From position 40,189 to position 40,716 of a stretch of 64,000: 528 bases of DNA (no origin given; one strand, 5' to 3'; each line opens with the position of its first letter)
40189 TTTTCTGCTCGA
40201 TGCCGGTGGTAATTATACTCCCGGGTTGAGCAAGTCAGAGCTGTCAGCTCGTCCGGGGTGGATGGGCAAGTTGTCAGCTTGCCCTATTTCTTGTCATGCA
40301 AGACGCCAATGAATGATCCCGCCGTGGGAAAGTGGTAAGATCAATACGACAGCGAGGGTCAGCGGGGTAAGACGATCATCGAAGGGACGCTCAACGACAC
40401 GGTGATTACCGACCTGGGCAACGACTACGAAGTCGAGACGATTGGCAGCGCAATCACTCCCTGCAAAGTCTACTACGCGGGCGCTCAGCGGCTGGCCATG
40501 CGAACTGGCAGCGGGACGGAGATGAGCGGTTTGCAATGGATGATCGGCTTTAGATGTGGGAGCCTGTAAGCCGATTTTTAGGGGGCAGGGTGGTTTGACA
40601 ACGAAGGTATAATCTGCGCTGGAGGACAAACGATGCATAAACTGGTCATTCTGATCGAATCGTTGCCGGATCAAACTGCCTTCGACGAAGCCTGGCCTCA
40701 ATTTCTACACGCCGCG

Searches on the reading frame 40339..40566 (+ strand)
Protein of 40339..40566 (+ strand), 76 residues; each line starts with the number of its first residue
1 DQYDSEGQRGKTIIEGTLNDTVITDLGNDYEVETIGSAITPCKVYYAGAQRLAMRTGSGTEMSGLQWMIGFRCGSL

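Call 30: search_protein_families(library=pfam, max_evalue=1, proteins=[window:40339-40566:+])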
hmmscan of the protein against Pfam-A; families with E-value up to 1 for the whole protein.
seq(76 aa): 1 family
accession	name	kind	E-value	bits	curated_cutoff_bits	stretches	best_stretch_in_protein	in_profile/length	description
PF20980.2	lpg1496_N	-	0.27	11.6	27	1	14-58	38-82/134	lpg1496 N-terminal domain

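Call 31: search_protein_families(library=ncbifam, max_evalue=1, proteins=[window:40339-40566:+])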
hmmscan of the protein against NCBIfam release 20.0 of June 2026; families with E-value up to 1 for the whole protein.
seq(76 aa): 0 families
